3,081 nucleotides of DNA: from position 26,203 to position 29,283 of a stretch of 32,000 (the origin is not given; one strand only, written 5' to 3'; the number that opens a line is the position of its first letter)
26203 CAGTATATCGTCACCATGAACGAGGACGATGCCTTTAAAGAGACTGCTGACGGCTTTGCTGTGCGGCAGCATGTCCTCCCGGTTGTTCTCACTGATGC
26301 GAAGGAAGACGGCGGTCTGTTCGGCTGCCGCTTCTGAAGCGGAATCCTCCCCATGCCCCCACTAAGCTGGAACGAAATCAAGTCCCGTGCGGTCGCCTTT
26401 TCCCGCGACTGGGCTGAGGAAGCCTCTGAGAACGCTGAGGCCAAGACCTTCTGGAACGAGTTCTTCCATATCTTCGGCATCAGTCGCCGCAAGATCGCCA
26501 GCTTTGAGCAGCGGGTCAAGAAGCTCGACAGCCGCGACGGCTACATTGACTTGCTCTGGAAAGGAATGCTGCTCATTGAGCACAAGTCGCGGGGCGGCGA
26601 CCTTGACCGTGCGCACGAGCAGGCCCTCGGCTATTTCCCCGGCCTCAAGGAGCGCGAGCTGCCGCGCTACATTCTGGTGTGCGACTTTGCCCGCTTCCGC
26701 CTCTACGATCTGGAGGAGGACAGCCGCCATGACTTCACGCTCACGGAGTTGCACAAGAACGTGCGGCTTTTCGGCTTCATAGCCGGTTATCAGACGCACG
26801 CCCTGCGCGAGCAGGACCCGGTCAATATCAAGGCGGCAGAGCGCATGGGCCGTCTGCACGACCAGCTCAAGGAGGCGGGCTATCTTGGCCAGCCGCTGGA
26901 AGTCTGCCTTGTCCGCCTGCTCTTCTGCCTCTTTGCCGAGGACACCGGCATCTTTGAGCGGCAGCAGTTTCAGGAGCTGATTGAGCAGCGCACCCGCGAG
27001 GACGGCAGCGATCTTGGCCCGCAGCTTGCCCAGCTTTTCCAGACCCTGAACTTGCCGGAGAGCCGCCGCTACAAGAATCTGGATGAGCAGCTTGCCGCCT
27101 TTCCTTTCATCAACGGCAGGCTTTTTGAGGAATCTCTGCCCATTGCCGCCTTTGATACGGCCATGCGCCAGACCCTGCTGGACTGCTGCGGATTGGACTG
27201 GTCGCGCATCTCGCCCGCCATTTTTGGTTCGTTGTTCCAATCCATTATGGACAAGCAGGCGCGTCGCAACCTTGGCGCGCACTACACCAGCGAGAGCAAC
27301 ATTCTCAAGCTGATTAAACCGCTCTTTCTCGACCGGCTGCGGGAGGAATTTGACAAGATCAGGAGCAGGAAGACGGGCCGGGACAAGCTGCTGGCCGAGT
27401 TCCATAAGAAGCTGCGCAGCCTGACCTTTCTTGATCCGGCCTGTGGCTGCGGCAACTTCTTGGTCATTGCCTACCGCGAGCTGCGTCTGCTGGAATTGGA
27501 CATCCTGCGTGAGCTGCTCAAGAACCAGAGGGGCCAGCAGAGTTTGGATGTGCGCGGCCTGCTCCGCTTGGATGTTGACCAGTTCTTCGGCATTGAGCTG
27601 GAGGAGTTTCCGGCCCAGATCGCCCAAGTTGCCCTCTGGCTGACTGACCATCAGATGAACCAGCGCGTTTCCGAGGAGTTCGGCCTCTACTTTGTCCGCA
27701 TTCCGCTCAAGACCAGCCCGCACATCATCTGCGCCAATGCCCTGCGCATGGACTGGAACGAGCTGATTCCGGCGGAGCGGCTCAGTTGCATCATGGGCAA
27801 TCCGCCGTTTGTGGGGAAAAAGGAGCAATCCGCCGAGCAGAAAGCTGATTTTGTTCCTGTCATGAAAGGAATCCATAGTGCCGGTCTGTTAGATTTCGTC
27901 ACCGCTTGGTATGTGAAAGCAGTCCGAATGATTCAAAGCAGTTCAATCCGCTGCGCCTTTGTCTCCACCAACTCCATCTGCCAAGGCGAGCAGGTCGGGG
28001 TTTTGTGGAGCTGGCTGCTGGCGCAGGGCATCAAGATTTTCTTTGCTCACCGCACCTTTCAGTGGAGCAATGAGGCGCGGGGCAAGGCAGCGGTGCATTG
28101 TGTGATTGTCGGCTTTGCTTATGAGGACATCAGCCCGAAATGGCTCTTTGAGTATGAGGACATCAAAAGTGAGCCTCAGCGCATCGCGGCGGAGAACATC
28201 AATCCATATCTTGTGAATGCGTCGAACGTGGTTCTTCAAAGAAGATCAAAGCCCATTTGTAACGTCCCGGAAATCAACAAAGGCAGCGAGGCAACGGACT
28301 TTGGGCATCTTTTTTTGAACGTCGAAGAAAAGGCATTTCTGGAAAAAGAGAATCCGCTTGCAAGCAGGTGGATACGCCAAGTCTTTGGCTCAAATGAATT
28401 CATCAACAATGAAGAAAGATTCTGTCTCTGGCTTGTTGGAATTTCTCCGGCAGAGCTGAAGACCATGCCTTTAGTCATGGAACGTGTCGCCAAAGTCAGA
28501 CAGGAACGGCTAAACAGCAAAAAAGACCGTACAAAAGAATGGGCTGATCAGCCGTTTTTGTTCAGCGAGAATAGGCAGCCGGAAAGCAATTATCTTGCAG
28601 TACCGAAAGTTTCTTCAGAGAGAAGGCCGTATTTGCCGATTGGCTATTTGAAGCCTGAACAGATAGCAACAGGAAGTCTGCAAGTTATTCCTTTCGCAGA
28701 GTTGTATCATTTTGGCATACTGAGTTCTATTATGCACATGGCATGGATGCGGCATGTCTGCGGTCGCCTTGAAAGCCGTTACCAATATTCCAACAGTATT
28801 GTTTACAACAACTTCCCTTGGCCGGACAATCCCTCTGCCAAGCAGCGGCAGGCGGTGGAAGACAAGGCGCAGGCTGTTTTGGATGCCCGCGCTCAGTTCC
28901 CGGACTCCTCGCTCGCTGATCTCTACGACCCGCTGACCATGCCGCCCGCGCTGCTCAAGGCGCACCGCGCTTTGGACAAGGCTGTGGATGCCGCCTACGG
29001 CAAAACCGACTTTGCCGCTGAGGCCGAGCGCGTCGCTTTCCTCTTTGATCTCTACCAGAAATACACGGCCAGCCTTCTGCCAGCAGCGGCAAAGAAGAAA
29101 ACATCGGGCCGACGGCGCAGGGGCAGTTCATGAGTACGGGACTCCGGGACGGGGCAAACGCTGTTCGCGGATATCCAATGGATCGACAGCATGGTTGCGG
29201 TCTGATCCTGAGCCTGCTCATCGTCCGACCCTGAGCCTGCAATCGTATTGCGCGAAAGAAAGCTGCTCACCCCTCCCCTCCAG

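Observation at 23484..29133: ABC-3C module and an MmeI-family type IIL enzyme form one apparent four-gene operon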

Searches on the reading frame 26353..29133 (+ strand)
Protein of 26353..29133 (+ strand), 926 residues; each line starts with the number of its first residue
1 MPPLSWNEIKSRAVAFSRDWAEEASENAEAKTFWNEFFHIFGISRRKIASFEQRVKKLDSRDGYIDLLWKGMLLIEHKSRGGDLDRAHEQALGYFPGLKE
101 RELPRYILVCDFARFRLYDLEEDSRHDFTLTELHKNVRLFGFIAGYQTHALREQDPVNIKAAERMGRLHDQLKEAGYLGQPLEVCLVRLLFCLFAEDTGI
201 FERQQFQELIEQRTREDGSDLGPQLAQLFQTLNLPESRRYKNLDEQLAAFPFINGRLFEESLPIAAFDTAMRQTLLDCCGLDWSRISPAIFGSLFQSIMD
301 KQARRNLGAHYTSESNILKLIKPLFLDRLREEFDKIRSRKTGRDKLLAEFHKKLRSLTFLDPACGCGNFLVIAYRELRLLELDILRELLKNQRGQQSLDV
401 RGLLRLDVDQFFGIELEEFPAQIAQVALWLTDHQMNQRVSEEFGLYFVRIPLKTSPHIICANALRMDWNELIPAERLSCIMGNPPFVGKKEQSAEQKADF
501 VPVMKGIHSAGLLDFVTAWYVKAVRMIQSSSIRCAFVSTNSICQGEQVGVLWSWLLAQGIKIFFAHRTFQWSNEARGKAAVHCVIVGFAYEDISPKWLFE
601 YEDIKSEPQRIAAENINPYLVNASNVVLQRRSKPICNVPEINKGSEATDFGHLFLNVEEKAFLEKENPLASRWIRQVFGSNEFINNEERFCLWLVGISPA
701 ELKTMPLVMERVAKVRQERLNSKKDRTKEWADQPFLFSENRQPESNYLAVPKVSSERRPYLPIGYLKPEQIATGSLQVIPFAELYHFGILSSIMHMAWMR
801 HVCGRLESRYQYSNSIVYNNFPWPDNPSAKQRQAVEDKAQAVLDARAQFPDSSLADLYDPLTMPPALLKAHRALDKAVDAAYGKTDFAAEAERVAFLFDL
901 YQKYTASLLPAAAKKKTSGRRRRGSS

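Call 3: search_protein_families(library=pfam, proteins=[window:26353-29133:+], max_evalue=0.01)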
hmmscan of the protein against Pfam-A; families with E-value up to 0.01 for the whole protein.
window:26353-29133:+ (926 aa): 7 families
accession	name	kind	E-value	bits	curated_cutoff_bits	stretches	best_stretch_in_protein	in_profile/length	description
PF20473.4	MmeI_Mtase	-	7.1e-91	304.4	27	1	343-599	7-258/259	MmeI, DNA-methyltransferase domain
PF20466.3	MmeI_TRD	-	1.9e-71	240.1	27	1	623-825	2-206/207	MmeI, target recognition domain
PF20464.3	MmeI_N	-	7.4e-51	173.5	27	1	12-174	2-180/181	MmeI, N-terminal domain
PF20467.3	MmeI_C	-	3.5e-34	117.3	27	1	829-908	3-82/83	MmeI, C-terminal domain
PF20465.4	MmeI_hel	-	2.4e-24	86.3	27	1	182-258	3-75/75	MmeI, helicase spacer domain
PF07669.17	Eco57I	-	0.00043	20.8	25.3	1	410-528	2-125/171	Eco57I restriction-modification methylase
PF02384.22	N6_Mtase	-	0.0011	18.8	20.4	1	346-528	37-174/311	N-6 DNA Methylase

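Call 4: search_protein_families(library=padloc, proteins=[window:26353-29133:+], max_evalue=0.01)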
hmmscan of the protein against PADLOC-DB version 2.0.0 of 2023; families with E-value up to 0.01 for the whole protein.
window:26353-29133:+ (926 aa): 37 families (the best 25 are shown)
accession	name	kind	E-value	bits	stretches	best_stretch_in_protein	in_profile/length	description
PDLC03598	REase_MTase_IIG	-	0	1224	1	4-906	3-909/912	Type IIG restriction enzyme-methyltransferase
PDLC03599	REase_MTase_IIG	-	6.1e-103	343.4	1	24-903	20-924/959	Type IIG restriction enzyme-methyltransferase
PDLC03627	REase_MTase_IIG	-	2.5e-90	301.7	2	69-440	74-490/1136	Type IIG restriction enzyme-methyltransferase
PDLC04134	mad2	-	2.1e-51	173.3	1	25-493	4-371/492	mads_2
PDLC02643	DrmMI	-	3.3e-33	112.6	1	477-890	869-1279/1347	DrmMI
PDLC02644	DrmMI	-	1.2e-14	51.2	2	478-583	383-490/988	DrmMI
PDLC02646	DrmMI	-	1.2e-09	34.9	2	477-574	283-382/792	DrmMI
PDLC03025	MTase_I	-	4.2e-08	30.3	1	457-512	249-302/569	Type I methyltransferase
PDLC03609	REase_MTase_IIG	-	4.8e-08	29.3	1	343-557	423-634/1066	Type IIG restriction enzyme-methyltransferase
PDLC02640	DrmMI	-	7.5e-08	28.5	1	771-922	789-945/1015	DrmMI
PDLC03021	MTase_I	-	1.7e-07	28.5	1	455-496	252-293/491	Type I methyltransferase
PDLC02639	DrmMI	-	3.3e-07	27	1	477-585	583-692/803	DrmMI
PDLC03630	REase_MTase_IIG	-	1.1e-06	24.7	1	290-377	353-427/1100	Type IIG restriction enzyme-methyltransferase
PDLC03335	MTase_II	-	2e-06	24.7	1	456-554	174-271/607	Type II methyltransferase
PDLC02638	DrmMI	-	2.6e-06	23.9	1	423-533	818-930/935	DrmMI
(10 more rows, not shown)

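Call 32: search_protein_families(library=ncbifam, proteins=[window:26353-29133:+], max_evalue=0.01)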
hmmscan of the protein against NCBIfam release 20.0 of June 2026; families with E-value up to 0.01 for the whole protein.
window:26353-29133:+ (926 aa): 3 families
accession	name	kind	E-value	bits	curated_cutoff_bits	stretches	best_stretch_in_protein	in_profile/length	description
NF033455.1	BREX_6_MTaseX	exception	1.7e-06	25.9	900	1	351-440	324-408/1319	BREX-6 system adenine-specific DNA-methyltransferase PglX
NF033452.1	BREX_1_MTaseX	exception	0.00018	19.5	500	1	350-439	308-386/1210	BREX-1 system adenine-specific DNA-methyltransferase PglX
NF047738.1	antiphage_MADS2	equivalog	0.0048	15.2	720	1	358-489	334-455/654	methylation-associated defense system DNA methyltransferase MAD2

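Call 34: search_solved_structures(query=window:26353-29133:+, max_evalue=0.001, show_alignments=1)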
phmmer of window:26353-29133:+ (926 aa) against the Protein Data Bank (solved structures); distinct sequences matched with E-value up to 0.001: 1.
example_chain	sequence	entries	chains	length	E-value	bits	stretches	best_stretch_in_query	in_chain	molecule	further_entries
5hr4_C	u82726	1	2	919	0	1169.4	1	4-920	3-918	MmeI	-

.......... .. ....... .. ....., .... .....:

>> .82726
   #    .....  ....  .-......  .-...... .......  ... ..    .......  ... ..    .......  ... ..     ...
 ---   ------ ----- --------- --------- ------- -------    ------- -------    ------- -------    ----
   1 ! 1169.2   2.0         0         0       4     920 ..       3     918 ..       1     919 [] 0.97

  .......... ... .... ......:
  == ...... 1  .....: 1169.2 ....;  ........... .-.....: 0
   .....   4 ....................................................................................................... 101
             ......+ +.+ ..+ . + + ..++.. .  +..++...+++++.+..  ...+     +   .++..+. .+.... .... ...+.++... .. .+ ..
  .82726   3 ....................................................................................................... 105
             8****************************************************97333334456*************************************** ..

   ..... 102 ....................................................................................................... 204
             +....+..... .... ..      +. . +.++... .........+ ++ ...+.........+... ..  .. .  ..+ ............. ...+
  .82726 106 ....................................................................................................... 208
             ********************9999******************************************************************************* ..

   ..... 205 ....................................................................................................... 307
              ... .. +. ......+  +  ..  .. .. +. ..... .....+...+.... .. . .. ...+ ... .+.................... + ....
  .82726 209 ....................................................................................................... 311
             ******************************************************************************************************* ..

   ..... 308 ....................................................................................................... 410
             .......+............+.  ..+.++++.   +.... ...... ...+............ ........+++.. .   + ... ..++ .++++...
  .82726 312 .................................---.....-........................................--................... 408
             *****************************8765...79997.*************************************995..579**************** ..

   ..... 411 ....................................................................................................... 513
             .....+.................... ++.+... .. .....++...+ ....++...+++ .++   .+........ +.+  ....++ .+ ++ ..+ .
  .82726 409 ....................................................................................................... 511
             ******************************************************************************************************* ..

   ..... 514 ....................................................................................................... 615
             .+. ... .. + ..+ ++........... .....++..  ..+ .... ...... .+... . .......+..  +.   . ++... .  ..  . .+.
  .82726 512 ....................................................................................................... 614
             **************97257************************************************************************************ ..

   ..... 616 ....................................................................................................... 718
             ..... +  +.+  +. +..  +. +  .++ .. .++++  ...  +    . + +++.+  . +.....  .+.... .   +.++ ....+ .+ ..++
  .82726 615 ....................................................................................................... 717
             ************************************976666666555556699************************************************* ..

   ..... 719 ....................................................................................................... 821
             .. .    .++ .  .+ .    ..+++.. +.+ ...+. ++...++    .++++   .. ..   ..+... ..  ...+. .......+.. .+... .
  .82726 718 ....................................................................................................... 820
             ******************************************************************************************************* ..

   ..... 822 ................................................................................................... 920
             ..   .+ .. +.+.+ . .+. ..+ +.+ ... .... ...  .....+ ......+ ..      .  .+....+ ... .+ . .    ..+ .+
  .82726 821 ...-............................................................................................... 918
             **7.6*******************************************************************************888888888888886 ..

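Call 35: find_related_loci(query=window:26353-29130:+, collection=metagenome_contigs, flank=8000)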
Query window:26353-29130:+ (926 aa) in metagenome_contigs; peptide patterns used: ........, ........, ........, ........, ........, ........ (x = any residue, [..] = any of these).
600 stretches matched a pattern (row limit reached: there are more); 534 encode a relative of the query (tblastn E <= 1e-3); the best 80 are kept; 80 distinct loci.
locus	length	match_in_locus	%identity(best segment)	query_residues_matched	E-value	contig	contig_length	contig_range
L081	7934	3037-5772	70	3-921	0e+0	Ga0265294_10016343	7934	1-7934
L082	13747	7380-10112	66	3-924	0e+0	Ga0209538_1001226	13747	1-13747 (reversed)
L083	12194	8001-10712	66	3-911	0e+0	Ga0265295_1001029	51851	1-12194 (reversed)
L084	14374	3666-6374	67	3-912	0e+0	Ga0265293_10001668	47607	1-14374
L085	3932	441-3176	66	3-920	0e+0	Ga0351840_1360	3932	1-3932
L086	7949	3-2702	66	14-924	0e+0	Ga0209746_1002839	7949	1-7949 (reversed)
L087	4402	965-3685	67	3-916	0e+0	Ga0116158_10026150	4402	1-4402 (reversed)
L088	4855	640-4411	66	3-920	0e+0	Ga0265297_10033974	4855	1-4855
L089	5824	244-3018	67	3-925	0e+0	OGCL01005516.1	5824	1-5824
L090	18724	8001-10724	65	3-917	0e+0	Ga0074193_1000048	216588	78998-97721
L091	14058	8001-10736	65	3-920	0e+0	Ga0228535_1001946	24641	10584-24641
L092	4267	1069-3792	64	3-916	0e+0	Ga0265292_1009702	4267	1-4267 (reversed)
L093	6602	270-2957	65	3-904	0e+0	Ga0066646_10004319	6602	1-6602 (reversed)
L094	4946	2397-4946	68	3-858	0e+0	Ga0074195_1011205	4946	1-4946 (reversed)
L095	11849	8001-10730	65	3-922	0e+0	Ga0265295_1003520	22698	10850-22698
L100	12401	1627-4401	63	3-914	0e+0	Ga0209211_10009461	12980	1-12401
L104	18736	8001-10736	63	4-916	0e+0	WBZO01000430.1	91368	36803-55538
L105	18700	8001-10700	63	3-908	0e+0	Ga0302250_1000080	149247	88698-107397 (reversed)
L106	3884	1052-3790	62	4-914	0e+0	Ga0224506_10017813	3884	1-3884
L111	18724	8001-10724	62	4-911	0e+0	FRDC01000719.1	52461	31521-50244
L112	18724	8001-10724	62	3-917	0e+0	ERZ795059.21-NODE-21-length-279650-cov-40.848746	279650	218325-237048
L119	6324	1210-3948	61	3-921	0e+0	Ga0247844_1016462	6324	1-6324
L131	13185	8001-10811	59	3-921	0e+0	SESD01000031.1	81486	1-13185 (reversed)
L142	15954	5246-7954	61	3-908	0e+0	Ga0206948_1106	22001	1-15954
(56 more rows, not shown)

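Call 76: search_protein_families(library=pfam, proteins=[L083:7444-7986:+, L100:1186-1599:+, L104:7358-7957:+, L105:4795-7989:+, L106:261-1004:+, L111:7427-7957:+, L112:7696-7977:+, L119:174-1166:+, L131:7191-7985:+, L142:4521-5249:+], max_evalue=0.001)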
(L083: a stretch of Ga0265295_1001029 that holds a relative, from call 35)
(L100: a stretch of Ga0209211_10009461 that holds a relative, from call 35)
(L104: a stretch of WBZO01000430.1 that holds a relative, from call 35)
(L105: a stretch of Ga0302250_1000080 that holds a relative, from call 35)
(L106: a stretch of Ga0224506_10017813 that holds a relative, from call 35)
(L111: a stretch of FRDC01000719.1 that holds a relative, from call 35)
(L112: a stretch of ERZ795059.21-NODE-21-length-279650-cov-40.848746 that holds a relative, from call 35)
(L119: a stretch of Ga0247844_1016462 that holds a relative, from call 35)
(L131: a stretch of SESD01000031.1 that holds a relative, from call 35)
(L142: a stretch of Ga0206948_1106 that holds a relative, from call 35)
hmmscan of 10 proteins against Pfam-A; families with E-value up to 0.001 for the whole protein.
L083:7444-7986:+ (181 aa): 1 family
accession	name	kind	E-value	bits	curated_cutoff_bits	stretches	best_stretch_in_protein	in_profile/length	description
PF10127.15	RlaP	-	1.5e-46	159.6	23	2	42-163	125-247/249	RNA repair pathway DNA polymerase beta family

L100:1186-1599:+ (138 aa): 5 families
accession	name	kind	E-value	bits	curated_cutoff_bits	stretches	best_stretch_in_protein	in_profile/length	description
PF01381.28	HTH_3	-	4e-10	40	23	1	85-136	3-54/55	Helix-turn-helix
PF13560.12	HTH_31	-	7.4e-09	36.2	27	1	85-136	8-60/64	Helix-turn-helix domain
PF13443.12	HTH_26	-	0.00021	21.9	22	1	92-137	11-57/63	Cro/C1-type HTH DNA-binding domain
PF12844.13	HTH_19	-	0.0004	20.7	30.2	1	86-137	7-58/64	Helix-turn-helix domain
PF00356.27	LacI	-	0.00041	20.5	27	1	93-130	1-38/46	Bacterial regulatory proteins, lacI family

L104:7358-7957:+ (200 aa): 1 family
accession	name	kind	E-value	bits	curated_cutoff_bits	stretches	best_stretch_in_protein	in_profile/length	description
PF01161.25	PBP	-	2.6e-47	161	24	1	58-196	2-135/135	Phosphatidylethanolamine-binding protein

L105:4795-7989:+ (1065 aa): 3 families
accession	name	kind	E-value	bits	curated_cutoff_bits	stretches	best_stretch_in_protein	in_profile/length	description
PF03710.21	GlnE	-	7.2e-137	455.2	24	2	637-880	3-246/252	Glutamate-ammonia ligase adenylyltransferase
PF08335.16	GlnD_UR_UTase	-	3.3e-55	186.4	21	2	379-520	3-141/141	GlnD PII-uridylyltransferase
PF10335.14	DUF294_C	-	8.2e-06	26.1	22.5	0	391-476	32-112/145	Putative nucleotidyltransferase substrate binding domain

L106:261-1004:+ (248 aa): 2 families
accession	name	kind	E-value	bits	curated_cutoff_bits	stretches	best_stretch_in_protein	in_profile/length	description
PF00152.25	tRNA-synt_2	-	2.5e-46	158.6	25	1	71-216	179-307/308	tRNA synthetases class II (D, K and N)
PF02938.19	GAD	-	6.7e-18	65.1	23.4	1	2-62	35-95/95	GAD domain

L111:7427-7957:+ (177 aa): 1 family
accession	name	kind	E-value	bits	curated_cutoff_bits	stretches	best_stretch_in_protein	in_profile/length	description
PF01161.25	PBP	-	2.8e-48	164.1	24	1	35-173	2-135/135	Phosphatidylethanolamine-binding protein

L112:7696-7977:+ (94 aa): 1 family
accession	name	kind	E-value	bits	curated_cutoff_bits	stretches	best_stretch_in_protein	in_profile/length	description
PF05016.21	ParE_toxin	-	3.4e-21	76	23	1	3-89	1-88/89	ParE toxin of type II toxin-antitoxin system, parDE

L119:174-1166:+ (331 aa): 1 family
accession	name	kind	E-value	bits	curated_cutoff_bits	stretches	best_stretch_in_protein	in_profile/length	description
PF02661.23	Fic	-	2.5e-15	57.5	24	1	44-152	5-93/93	Fic/DOC family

L131:7191-7985:+ (265 aa): 1 family
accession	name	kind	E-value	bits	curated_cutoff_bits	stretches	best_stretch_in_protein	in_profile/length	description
PF21948.1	LplA-B_cat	-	6.5e-35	121.3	27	1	66-248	2-198/200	Lipoyl protein ligase A/B catalytic domain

L142:4521-5249:+ (243 aa): 1 family
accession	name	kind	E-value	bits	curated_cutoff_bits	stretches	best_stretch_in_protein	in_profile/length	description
PF01555.25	N6_N4_Mtase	-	3.2e-45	155.2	26.7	1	2-195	32-216/221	DNA methylase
